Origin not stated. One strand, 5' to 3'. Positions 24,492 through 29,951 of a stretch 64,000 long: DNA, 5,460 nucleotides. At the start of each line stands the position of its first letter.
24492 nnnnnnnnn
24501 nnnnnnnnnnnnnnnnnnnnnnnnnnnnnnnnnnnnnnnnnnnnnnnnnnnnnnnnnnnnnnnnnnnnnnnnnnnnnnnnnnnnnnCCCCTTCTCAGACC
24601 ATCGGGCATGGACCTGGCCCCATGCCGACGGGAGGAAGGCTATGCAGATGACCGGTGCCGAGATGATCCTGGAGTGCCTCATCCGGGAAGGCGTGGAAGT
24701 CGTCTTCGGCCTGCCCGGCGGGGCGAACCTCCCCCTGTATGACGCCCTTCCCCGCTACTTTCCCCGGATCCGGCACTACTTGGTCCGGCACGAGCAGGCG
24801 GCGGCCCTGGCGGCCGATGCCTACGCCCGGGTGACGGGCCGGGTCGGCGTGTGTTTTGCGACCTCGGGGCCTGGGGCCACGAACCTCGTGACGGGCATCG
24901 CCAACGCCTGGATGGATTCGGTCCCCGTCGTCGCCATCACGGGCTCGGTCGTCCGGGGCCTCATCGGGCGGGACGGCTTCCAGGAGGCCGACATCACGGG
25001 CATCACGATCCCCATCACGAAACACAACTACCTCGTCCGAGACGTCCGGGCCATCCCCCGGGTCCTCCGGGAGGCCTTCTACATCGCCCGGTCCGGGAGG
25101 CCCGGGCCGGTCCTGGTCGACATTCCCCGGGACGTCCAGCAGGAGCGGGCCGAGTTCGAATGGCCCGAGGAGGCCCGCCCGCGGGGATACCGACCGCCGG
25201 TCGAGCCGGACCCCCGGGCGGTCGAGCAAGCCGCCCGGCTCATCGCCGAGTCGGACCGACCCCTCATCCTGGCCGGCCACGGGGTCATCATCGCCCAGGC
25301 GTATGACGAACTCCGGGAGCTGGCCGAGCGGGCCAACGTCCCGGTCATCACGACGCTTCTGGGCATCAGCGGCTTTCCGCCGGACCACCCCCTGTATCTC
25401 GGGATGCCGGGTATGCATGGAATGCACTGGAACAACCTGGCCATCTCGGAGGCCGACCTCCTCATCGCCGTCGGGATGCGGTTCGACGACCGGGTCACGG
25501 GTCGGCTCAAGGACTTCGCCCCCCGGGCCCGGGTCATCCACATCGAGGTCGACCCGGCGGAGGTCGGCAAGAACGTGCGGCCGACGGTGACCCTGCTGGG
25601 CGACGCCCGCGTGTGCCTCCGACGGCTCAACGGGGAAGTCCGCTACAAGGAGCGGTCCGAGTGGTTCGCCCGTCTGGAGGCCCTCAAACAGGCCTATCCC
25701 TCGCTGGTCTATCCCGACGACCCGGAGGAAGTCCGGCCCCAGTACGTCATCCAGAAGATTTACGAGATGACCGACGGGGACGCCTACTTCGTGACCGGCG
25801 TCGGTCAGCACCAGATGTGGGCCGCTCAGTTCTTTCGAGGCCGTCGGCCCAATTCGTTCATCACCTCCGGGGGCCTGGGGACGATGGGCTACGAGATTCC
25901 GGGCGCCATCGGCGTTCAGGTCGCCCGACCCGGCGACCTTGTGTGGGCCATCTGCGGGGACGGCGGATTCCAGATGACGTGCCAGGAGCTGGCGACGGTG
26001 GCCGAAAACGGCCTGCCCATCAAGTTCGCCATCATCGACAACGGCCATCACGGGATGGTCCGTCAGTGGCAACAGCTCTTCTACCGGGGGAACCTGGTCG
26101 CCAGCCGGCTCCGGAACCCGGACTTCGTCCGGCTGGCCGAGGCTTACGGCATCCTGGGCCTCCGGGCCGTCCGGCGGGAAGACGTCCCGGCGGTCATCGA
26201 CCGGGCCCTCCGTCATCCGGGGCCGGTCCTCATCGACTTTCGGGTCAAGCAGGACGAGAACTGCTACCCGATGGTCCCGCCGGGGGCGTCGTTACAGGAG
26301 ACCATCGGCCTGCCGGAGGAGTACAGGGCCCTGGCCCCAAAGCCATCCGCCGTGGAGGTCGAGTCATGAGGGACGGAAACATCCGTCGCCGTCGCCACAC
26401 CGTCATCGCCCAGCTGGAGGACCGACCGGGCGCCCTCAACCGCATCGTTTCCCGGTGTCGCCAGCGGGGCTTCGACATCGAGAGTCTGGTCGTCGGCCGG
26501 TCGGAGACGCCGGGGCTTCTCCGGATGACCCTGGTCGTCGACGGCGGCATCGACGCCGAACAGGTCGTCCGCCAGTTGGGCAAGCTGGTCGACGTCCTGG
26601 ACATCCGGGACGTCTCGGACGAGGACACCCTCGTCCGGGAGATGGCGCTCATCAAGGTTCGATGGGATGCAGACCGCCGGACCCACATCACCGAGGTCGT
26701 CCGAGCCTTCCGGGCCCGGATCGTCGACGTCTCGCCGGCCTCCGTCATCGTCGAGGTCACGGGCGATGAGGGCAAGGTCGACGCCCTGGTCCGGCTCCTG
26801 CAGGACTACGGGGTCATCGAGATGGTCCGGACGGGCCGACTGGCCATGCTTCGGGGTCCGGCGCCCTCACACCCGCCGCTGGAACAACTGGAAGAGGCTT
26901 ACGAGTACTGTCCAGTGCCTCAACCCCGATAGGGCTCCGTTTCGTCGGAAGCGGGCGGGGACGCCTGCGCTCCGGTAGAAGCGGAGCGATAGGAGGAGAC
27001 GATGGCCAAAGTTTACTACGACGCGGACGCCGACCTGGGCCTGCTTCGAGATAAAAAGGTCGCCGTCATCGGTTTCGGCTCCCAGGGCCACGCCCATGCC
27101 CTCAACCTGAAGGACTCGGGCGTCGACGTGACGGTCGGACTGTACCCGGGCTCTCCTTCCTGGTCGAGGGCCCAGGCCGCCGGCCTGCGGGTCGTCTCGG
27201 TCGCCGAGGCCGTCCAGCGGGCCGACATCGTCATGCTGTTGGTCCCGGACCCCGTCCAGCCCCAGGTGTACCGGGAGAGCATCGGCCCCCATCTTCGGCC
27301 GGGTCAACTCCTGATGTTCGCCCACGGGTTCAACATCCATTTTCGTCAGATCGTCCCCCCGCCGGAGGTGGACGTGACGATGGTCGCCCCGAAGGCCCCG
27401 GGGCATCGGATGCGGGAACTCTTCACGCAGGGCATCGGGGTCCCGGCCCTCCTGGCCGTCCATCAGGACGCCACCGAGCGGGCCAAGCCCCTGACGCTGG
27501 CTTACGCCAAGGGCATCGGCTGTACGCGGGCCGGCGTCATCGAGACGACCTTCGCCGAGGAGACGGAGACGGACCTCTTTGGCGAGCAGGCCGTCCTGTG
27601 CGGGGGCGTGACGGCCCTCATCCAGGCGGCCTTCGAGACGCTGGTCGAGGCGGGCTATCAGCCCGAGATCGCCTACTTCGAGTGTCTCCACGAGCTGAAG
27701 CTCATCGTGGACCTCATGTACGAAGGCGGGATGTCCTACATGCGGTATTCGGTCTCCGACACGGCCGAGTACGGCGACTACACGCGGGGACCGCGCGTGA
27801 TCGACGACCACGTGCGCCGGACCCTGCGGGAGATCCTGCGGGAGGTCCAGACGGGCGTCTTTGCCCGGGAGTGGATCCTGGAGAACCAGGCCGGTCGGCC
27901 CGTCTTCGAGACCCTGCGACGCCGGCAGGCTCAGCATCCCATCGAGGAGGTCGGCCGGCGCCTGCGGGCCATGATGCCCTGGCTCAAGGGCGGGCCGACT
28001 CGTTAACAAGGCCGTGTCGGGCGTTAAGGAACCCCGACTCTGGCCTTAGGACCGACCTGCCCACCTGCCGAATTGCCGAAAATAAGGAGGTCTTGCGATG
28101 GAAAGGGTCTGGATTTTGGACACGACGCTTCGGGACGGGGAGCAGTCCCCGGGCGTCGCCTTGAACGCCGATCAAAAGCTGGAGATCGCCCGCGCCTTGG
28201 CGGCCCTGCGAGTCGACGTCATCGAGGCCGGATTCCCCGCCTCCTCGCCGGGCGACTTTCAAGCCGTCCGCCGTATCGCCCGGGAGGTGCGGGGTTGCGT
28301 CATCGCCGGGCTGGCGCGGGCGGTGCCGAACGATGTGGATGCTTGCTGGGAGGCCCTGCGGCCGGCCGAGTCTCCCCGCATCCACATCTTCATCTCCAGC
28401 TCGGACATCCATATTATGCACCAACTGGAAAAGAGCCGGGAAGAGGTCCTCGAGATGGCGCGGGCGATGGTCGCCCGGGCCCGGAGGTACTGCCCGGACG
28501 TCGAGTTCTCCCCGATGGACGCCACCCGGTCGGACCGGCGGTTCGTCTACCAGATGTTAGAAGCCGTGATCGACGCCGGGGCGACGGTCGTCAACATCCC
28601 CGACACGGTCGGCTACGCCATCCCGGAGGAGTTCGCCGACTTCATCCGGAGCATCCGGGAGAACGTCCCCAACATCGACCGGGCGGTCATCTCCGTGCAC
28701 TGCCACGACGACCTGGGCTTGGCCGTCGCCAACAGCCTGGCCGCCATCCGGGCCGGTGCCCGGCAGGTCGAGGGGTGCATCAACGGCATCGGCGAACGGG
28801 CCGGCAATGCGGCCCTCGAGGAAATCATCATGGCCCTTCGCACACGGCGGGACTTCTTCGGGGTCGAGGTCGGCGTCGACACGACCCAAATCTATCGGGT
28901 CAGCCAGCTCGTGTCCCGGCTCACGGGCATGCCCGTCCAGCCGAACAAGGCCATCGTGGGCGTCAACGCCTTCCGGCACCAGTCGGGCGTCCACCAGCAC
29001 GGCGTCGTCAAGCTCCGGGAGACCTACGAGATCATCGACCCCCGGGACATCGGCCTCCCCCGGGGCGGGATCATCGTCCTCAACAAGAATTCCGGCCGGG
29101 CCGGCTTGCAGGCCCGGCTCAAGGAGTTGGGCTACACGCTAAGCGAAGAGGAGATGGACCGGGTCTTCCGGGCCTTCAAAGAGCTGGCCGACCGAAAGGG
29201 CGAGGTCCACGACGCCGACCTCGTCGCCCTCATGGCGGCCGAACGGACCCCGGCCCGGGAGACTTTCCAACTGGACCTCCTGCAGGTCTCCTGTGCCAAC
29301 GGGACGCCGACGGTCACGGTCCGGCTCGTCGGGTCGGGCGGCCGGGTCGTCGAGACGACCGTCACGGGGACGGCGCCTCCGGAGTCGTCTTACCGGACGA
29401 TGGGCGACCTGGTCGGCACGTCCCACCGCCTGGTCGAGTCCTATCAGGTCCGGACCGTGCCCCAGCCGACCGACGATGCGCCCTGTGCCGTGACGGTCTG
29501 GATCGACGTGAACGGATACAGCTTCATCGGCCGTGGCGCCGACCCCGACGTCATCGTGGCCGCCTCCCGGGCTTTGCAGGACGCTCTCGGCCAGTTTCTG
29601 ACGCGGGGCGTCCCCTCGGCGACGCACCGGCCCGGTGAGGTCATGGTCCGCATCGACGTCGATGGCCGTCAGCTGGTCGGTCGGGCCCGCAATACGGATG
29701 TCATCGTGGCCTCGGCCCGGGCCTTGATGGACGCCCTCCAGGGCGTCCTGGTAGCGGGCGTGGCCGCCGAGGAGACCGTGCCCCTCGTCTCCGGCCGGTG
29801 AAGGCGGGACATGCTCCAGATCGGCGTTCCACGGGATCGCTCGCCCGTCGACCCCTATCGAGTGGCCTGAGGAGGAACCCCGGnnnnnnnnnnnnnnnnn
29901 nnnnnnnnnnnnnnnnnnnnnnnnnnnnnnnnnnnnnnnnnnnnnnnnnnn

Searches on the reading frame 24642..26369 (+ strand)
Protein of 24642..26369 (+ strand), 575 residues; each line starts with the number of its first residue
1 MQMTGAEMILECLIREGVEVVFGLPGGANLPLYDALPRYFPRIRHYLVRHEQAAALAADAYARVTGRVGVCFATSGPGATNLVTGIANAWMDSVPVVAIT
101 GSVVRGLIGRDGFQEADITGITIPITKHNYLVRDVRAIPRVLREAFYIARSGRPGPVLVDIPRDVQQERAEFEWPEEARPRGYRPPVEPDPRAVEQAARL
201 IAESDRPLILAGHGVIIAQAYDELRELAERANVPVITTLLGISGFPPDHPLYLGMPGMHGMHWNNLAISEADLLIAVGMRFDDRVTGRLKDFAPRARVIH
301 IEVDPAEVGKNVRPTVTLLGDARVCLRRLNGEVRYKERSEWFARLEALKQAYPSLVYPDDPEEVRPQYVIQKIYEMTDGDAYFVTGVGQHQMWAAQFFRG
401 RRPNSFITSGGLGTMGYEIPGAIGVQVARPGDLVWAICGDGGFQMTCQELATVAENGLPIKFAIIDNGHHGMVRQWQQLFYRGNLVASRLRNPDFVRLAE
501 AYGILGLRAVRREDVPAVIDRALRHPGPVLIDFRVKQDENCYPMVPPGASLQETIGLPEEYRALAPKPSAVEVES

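Call 6: search_protein_families(library=pfam, proteins=[window:24642-26369:+], max_evalue=0.00001)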
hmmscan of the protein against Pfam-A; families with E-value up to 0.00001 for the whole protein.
window:24642-26369:+ (575 aa): 3 families
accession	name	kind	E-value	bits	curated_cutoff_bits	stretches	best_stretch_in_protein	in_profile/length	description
PF02775.26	TPP_enzyme_C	-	3e-52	176.9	21.9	1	386-533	1-151/151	Thiamine pyrophosphate enzyme, C-terminal TPP binding domain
PF00205.28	TPP_enzyme_M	-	1.4e-46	158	30.4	1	194-329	1-137/137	Thiamine pyrophosphate enzyme, central domain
PF02776.23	TPP_enzyme_N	-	5.7e-41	139.5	26.8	1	3-120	1-118/119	Thiamine pyrophosphate enzyme, N-terminal TPP binding domain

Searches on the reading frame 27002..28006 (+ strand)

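Call 7: search_protein_families(library=pfam, proteins=[window:27002-28006:+], max_evalue=0.00001)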
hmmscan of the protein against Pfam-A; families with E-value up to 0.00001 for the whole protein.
window:27002-28006:+ (334 aa): 5 families
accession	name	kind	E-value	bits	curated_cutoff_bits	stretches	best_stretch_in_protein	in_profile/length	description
PF07991.19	KARI_N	-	4.2e-74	248.1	20.6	1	15-178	2-165/165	Acetohydroxy acid isomeroreductase, NADPH-binding domain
PF01450.25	KARI_C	-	2.1e-68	229.6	29.1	1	184-327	1-144/144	Ketol-acid reductoisomerase, C-terminal domain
PF03807.23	F420_oxidored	-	1.2e-06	29.5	21.6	1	19-101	1-85/94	NADP oxidoreductase coenzyme F420-dependent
PF02826.25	2-Hacid_dh_C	-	1.5e-06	28.2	25.1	1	15-82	34-100/178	D-isomer specific 2-hydroxyacid dehydrogenase, NAD binding domain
PF03446.21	NAD_binding_2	-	4.9e-06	27.1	21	1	19-105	1-90/161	NAD binding domain of 6-phosphogluconate dehydrogenase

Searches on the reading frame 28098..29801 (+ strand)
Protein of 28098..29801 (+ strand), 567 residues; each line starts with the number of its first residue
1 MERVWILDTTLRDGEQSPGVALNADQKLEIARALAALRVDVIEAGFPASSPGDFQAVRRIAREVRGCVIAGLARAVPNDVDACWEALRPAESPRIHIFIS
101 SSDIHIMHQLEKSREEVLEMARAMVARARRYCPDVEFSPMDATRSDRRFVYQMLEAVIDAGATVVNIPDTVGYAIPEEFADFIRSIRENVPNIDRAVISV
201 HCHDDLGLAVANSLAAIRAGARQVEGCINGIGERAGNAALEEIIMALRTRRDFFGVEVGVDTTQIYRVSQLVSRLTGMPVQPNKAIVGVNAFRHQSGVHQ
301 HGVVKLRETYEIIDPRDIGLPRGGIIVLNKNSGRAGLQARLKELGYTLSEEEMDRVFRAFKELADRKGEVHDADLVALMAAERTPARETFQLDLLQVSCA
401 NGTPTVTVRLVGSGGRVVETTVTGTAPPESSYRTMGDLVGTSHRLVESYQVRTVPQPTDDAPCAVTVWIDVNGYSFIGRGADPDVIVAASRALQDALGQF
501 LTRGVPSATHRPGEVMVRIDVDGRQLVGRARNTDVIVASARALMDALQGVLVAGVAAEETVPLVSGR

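Call 7: search_protein_families(library=pfam, proteins=[window:28098-29801:+], max_evalue=0.00001)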
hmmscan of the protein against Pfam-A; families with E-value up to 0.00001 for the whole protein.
window:28098-29801:+ (567 aa): 3 families
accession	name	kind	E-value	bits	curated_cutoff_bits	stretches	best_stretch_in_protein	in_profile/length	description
PF00682.25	HMGL-like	-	4.5e-94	315.1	29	1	4-272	2-260/260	HMGL-like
PF22617.1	HCS_D2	-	1.5e-25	89.8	27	1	286-367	1-81/82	Homocitrate synthase post-HMGL domain-like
PF08502.15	LeuA_dimer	-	6.3e-23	81.6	24.9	1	369-500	1-130/131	LeuA allosteric (dimerisation) domain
